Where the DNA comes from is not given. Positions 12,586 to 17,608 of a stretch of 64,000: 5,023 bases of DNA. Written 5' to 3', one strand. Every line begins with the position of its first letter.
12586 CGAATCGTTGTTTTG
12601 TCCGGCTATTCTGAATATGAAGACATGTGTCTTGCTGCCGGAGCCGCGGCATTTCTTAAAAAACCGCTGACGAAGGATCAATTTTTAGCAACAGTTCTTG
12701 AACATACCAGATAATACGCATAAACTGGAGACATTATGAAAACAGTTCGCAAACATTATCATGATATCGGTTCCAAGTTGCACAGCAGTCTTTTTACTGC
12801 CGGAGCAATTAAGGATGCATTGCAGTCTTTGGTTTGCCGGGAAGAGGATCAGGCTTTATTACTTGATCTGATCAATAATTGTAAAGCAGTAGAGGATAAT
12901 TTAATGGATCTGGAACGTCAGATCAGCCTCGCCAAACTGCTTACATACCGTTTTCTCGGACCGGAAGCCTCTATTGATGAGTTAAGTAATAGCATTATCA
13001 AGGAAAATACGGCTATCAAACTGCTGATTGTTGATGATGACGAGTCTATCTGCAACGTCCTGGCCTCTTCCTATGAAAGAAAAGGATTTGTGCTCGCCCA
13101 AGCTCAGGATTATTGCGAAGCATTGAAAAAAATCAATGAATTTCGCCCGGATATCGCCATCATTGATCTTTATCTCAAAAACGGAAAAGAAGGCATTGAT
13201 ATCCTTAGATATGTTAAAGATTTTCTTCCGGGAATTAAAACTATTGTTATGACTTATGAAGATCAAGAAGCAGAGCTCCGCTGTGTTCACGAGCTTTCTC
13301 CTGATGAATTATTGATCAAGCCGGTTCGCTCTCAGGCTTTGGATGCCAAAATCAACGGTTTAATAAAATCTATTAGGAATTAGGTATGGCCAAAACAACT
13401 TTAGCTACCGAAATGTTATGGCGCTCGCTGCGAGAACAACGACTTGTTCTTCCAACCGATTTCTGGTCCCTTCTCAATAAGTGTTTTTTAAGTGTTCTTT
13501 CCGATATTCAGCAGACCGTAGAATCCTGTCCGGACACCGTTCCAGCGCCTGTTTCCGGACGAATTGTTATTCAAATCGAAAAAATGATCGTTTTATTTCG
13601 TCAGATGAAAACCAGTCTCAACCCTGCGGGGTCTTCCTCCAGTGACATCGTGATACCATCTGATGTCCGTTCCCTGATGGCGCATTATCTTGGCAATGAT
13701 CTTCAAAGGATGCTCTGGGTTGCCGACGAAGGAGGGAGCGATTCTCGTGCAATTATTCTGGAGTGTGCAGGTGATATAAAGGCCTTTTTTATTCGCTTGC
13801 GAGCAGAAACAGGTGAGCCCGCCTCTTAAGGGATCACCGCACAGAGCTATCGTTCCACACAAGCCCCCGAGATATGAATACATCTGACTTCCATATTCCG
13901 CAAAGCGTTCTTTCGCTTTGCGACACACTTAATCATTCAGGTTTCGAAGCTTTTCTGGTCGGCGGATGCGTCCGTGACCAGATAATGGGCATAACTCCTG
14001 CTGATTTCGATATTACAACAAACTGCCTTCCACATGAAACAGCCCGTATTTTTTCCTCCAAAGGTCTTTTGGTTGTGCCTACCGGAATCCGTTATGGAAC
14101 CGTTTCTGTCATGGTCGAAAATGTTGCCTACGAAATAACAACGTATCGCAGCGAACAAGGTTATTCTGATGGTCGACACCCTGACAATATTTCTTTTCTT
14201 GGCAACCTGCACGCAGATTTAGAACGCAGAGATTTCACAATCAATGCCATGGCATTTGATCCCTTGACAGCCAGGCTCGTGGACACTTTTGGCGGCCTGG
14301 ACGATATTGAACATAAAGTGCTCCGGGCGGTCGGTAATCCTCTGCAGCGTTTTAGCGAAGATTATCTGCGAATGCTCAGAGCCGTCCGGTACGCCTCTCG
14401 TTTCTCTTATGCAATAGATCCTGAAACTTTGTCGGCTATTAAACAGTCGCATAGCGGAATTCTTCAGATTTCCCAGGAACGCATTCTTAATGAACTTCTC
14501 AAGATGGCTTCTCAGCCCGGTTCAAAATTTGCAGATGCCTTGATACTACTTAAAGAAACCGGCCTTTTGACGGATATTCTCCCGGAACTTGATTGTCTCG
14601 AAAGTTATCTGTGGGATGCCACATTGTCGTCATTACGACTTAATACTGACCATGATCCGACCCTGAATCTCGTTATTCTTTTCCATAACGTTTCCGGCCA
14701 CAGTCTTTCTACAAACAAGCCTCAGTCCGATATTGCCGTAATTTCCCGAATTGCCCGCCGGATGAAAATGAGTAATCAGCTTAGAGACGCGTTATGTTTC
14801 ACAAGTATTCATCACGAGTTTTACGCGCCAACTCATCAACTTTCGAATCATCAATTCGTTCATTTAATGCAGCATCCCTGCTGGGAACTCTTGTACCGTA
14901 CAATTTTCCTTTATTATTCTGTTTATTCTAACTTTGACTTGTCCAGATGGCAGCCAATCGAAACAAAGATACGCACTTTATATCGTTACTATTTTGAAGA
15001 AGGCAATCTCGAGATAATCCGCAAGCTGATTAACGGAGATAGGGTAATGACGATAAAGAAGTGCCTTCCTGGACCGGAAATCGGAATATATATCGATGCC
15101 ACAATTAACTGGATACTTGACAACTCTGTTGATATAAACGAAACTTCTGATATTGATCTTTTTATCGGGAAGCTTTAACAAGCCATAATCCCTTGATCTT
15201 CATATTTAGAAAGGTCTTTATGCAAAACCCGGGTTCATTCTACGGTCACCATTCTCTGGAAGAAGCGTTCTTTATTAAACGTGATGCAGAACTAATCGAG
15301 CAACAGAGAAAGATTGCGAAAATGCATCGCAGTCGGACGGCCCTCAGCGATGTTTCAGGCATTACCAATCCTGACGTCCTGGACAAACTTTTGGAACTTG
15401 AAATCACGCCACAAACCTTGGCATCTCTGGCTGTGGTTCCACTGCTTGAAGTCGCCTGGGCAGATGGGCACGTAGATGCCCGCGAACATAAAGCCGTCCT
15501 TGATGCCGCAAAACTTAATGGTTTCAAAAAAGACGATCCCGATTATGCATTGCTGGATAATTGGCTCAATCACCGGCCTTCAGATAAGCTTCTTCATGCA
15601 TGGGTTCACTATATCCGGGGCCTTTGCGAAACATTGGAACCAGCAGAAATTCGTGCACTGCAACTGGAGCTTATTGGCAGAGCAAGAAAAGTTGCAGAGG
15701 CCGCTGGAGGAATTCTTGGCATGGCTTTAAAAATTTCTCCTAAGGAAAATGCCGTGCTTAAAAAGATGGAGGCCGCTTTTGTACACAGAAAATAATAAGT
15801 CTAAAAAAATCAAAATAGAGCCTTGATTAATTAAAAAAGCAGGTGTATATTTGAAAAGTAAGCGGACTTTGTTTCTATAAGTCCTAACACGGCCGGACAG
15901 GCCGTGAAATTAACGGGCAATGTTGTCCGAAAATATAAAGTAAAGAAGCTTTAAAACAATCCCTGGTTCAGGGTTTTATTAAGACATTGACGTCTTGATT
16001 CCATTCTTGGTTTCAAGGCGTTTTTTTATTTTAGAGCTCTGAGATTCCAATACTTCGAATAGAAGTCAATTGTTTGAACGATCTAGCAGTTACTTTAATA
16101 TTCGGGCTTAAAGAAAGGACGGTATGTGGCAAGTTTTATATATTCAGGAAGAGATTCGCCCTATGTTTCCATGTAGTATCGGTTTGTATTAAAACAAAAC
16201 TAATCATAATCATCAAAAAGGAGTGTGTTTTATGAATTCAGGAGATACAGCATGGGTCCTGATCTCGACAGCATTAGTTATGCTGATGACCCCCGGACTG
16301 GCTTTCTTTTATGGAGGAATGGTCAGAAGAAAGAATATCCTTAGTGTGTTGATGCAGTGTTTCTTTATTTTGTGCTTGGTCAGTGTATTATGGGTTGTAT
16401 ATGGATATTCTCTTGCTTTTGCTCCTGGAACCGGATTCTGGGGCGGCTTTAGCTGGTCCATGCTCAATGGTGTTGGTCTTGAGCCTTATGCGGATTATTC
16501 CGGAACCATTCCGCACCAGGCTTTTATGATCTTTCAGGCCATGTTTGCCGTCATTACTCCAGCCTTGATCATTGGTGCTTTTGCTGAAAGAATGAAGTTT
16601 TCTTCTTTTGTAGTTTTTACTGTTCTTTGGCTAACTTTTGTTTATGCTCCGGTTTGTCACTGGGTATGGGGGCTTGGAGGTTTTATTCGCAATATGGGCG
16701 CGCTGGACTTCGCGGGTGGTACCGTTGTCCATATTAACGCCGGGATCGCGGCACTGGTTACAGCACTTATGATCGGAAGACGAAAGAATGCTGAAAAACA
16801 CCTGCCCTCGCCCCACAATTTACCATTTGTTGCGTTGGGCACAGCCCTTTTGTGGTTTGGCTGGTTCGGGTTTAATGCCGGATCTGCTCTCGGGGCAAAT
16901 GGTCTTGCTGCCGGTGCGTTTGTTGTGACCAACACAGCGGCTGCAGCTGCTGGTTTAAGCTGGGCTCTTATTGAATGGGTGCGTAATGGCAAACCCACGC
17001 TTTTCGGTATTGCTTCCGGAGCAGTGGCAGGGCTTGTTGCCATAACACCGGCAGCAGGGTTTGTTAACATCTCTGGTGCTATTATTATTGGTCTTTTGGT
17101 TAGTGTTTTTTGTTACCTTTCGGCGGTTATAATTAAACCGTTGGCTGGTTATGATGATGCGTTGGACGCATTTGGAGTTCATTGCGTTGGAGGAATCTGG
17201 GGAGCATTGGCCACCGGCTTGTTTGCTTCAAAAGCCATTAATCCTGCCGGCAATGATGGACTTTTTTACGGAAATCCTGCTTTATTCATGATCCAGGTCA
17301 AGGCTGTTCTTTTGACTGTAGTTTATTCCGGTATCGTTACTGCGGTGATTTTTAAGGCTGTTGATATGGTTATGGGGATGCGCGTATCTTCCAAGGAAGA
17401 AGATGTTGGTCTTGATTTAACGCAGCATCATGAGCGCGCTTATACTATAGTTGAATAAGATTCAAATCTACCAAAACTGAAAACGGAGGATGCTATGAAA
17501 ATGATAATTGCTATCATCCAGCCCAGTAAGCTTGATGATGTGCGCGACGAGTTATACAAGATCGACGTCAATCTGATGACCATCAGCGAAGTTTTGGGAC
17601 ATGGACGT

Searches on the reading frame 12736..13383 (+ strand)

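Call 78: search_protein_families(library=pfam, proteins=[window:12736-13383:+], max_evalue=0.00001)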
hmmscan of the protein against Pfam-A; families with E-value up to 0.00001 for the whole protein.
window:12736-13383:+ (215 aa): 1 family
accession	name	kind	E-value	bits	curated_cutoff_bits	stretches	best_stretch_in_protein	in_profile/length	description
PF00072.30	Response_reg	-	4.1e-16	59.6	30.2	1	97-206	2-110/111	Response regulator receiver domain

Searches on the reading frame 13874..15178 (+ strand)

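Call 78: search_protein_families(library=pfam, proteins=[window:13874-15178:+], max_evalue=0.00001)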
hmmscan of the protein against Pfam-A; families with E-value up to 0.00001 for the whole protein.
window:13874-15178:+ (434 aa): 2 families
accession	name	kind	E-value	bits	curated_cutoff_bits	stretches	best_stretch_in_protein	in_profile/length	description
PF01743.26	PolyA_pol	-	1.6e-35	122.6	23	1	26-151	1-126/126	Poly A polymerase head domain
PF12627.12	PolyA_pol_RNAbd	-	4.6e-12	46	22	1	180-240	3-61/64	Probable RNA and SrmB- binding site of polymerase A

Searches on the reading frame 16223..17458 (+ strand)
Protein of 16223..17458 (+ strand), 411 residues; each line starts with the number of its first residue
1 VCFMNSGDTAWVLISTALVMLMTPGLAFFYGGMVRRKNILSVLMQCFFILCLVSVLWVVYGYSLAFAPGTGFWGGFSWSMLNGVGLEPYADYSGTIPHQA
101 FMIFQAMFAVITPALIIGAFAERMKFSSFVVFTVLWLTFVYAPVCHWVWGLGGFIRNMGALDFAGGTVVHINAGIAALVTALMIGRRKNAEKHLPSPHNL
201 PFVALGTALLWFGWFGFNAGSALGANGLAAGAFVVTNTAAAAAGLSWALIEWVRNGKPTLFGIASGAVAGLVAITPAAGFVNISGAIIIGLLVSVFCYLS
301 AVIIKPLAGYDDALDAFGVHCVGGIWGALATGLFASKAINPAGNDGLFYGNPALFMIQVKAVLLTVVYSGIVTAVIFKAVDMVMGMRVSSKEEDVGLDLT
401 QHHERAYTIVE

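Call 78: search_protein_families(library=pfam, proteins=[window:16223-17458:+], max_evalue=0.00001)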
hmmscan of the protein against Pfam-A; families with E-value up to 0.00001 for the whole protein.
window:16223-17458:+ (411 aa): 1 family
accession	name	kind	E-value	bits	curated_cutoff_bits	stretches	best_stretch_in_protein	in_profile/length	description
PF00909.26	Ammonium_transp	-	3.2e-128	428.3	23.2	1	10-407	1-399/399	Ammonium Transporter Family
